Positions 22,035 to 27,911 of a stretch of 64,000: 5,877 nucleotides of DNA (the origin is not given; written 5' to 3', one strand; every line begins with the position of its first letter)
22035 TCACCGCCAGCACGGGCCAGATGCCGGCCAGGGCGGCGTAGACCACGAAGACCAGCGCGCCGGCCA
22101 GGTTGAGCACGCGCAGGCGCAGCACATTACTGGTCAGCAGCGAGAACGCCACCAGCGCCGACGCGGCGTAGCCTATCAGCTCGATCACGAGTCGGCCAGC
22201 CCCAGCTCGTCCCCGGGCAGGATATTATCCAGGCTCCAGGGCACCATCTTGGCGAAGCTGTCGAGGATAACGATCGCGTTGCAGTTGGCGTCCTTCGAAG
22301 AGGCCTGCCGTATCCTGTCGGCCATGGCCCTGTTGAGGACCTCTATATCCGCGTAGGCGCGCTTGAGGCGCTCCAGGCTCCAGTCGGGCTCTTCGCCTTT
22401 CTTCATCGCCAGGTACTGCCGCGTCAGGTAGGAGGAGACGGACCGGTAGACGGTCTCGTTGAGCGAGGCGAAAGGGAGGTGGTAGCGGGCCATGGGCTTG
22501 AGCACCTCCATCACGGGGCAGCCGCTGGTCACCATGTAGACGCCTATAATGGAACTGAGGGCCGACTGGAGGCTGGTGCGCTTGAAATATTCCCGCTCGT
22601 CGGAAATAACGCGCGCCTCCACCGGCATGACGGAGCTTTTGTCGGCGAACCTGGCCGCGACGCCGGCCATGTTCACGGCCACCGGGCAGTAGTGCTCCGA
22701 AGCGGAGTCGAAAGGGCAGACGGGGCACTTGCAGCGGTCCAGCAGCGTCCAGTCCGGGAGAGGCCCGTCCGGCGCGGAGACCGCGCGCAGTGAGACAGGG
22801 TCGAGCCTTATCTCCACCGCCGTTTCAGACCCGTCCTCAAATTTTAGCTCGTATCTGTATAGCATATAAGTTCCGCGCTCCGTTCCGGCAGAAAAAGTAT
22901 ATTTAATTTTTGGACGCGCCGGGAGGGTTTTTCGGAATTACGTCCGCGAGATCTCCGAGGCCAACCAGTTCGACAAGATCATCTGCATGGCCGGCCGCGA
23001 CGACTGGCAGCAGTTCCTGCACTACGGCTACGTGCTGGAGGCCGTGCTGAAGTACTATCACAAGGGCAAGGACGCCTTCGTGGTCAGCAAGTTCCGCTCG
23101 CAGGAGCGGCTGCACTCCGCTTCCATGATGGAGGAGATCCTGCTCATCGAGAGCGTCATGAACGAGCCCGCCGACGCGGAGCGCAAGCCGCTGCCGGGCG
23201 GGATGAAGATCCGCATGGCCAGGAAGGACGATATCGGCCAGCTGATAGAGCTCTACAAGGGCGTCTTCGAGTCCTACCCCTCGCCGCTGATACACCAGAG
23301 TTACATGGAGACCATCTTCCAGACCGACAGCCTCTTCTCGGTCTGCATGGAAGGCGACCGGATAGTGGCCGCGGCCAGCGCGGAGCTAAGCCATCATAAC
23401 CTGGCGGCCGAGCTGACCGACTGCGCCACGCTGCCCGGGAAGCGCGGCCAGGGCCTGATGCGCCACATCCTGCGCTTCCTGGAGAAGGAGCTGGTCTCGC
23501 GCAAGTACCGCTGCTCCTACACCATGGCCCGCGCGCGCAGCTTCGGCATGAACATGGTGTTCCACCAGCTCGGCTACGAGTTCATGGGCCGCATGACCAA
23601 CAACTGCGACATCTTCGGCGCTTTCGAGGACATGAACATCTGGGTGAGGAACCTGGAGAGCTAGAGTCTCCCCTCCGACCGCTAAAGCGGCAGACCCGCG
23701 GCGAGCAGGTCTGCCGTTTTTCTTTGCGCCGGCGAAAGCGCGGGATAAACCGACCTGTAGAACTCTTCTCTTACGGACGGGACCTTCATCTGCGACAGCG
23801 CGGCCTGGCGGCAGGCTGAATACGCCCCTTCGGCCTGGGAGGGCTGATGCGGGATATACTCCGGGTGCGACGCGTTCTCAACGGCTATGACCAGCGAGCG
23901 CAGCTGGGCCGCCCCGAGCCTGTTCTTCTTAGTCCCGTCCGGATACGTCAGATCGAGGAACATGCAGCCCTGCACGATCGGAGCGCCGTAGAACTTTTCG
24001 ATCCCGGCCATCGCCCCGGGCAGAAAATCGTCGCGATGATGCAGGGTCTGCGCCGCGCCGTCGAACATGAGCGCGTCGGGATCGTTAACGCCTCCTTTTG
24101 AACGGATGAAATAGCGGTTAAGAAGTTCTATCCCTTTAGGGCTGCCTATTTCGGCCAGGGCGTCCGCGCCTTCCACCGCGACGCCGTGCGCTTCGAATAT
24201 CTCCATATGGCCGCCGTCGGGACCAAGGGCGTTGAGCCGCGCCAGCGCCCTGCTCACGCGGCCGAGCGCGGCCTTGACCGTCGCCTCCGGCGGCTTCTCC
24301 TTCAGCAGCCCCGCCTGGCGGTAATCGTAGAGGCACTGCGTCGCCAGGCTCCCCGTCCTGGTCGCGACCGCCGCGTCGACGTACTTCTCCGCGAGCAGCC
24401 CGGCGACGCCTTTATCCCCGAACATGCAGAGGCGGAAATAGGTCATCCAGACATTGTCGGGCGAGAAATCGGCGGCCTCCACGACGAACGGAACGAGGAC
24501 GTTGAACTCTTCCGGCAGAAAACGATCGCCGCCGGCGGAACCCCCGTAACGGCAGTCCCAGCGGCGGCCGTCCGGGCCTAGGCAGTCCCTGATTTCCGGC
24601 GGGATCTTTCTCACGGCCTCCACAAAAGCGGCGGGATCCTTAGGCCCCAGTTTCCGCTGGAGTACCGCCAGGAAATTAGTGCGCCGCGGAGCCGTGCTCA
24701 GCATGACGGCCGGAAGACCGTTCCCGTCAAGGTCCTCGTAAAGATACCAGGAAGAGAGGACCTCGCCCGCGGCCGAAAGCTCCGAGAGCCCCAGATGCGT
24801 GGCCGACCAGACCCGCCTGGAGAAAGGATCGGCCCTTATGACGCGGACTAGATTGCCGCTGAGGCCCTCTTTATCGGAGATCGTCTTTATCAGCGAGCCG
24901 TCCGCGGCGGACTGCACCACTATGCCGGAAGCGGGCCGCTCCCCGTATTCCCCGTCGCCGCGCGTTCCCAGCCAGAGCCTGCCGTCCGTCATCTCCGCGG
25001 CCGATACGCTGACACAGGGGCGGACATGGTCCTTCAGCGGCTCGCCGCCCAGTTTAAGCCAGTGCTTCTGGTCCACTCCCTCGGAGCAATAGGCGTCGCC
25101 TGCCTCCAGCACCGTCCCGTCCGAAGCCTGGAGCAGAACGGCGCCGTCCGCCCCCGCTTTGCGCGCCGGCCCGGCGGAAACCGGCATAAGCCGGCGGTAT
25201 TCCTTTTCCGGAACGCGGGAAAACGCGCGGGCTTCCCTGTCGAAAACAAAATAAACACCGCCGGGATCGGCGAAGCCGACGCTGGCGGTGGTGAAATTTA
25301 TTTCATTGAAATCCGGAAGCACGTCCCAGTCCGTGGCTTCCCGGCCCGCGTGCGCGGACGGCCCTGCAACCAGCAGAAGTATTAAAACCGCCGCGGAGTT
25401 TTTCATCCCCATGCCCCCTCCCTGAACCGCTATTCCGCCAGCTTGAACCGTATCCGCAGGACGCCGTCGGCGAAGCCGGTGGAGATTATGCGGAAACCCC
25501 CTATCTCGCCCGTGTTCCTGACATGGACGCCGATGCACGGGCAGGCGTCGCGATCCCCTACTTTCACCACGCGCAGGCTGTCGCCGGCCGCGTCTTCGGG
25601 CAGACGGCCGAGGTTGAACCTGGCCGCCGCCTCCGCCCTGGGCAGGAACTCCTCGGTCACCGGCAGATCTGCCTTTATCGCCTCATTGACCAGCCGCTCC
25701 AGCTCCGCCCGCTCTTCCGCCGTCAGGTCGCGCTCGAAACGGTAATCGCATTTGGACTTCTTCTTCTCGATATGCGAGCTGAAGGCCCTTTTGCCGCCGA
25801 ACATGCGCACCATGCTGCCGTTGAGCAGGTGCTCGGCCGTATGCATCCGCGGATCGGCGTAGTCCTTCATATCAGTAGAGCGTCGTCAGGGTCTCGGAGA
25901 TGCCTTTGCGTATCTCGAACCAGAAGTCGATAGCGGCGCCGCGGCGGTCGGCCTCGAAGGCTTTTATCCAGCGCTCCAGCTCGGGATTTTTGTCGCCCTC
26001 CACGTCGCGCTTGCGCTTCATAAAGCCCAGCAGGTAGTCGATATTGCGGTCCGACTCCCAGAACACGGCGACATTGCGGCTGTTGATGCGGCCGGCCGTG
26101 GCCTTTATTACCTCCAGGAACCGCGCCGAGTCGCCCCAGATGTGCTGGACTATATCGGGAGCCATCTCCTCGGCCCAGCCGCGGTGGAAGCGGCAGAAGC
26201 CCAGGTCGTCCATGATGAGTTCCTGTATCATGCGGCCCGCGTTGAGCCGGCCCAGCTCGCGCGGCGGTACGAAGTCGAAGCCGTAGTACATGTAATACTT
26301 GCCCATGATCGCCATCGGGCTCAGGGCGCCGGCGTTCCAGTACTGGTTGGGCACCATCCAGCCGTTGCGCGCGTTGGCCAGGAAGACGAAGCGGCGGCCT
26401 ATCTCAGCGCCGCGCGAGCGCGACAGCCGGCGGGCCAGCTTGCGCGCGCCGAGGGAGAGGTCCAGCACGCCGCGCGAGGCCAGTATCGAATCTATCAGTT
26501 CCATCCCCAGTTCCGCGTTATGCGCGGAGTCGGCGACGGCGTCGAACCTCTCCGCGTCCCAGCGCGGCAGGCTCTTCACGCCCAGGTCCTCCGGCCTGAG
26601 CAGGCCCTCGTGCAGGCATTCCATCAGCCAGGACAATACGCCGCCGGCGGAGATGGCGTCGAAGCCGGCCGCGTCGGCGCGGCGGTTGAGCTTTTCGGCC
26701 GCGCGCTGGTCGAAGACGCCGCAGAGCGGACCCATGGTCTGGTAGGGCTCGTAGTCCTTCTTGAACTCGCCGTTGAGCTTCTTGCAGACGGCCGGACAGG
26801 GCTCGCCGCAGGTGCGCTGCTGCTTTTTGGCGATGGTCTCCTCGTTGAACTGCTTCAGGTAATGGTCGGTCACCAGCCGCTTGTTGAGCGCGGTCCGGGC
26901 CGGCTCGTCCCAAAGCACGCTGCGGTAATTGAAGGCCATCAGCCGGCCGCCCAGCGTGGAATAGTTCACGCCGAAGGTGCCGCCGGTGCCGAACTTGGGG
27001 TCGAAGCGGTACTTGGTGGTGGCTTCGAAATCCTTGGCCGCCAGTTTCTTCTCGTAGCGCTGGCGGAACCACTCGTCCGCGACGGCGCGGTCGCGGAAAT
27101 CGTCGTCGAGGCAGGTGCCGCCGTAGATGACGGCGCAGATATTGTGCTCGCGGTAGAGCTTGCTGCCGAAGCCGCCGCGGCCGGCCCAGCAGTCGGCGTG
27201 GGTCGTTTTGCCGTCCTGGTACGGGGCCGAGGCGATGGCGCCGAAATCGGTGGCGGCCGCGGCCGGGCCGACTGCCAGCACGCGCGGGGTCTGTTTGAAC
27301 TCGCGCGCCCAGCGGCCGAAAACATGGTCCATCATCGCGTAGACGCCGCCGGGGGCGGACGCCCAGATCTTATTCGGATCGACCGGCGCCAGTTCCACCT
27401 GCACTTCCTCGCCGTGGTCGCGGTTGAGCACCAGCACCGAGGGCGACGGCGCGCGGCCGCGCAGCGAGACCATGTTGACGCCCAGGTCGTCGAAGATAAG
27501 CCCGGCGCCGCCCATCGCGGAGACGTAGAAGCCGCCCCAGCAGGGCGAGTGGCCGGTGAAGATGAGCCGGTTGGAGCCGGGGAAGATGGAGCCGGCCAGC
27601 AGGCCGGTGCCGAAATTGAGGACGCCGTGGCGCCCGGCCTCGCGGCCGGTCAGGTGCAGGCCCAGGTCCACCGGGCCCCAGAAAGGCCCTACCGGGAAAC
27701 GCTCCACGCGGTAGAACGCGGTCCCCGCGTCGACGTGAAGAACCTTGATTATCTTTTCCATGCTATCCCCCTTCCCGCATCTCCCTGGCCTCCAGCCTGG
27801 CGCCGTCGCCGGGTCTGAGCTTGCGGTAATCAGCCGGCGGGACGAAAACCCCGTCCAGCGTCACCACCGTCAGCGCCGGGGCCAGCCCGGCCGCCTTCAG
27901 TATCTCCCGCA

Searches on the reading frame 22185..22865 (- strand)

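Call 27: search_protein_families(library=pfam, proteins=[window:22185-22865:-], max_evalue=0.00001)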
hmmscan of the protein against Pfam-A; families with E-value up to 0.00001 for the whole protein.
window:22185-22865:- (226 aa): 1 family
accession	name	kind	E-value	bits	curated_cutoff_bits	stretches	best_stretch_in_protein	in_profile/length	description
PF21842.1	DUF6901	-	1.1e-74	251.1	27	1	4-216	2-214/222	Domain of unknown function (DUF6901)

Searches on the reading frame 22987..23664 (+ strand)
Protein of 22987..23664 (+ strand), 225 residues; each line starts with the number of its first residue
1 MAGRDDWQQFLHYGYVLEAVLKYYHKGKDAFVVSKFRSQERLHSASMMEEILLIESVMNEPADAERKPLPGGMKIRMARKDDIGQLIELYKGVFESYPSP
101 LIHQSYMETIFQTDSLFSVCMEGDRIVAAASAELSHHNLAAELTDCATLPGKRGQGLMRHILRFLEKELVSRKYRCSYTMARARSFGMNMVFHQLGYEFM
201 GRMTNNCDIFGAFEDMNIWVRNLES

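Call 27: search_protein_families(library=pfam, proteins=[window:22987-23664:+], max_evalue=0.00001)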
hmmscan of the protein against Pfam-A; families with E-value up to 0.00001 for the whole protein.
window:22987-23664:+ (225 aa): 2 families
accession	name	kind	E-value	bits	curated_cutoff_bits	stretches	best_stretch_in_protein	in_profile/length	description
PF13527.13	Acetyltransf_9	-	5.5e-09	36.5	25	1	74-186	1-118/127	Acetyltransferase (GNAT) domain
PF00583.31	Acetyltransf_1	-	2.4e-06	28.2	20.7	1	96-176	11-95/116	Acetyltransferase (GNAT) family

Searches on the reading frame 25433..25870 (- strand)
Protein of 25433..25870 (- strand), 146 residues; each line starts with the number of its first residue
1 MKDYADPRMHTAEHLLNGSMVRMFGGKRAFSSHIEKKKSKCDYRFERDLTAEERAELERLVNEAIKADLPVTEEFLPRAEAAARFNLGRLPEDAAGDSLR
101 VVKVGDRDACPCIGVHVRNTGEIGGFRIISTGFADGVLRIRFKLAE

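Call 95: search_protein_families(library=pfam, proteins=[window:25433-25870:-], max_evalue=0.00001)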
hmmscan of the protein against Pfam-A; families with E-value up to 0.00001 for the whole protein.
window:25433-25870:- (146 aa): 1 family
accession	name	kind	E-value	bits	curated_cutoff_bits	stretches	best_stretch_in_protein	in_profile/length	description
PF07973.19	tRNA_SAD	-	8.3e-11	42.1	24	1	99-140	1-43/44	Threonyl and Alanyl tRNA synthetase second additional domain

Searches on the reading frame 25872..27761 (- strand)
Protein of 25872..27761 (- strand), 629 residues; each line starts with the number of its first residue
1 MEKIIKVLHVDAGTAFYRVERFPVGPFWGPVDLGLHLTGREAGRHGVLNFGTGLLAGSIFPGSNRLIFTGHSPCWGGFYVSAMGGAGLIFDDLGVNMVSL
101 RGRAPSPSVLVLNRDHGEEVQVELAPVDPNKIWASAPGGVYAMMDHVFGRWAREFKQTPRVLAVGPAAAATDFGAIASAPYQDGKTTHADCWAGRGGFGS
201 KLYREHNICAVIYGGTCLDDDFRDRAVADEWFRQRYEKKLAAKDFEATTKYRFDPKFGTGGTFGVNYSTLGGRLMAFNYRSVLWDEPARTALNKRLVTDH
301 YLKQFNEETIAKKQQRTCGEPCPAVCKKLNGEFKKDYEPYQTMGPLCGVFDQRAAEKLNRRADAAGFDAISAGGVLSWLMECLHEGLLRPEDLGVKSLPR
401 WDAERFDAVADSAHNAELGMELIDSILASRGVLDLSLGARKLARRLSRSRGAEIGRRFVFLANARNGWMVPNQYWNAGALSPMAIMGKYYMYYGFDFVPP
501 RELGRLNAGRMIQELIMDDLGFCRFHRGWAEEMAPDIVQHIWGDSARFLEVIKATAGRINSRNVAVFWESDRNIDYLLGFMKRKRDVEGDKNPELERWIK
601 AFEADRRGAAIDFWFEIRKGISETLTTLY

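Call 27: search_protein_families(library=pfam, proteins=[window:25872-27761:-], max_evalue=0.00001)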
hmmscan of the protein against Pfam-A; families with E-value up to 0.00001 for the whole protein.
window:25872-27761:- (629 aa): 2 families
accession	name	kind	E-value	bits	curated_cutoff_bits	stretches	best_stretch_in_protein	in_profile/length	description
PF01314.23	AFOR_C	-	1.3e-19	71.1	27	1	255-448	21-196/385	Aldehyde ferredoxin oxidoreductase, domains 2 & 3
PF02730.20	AFOR_N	-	1.4e-18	67.8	29.8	1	6-215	2-198/199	Aldehyde ferredoxin oxidoreductase, N-terminal domain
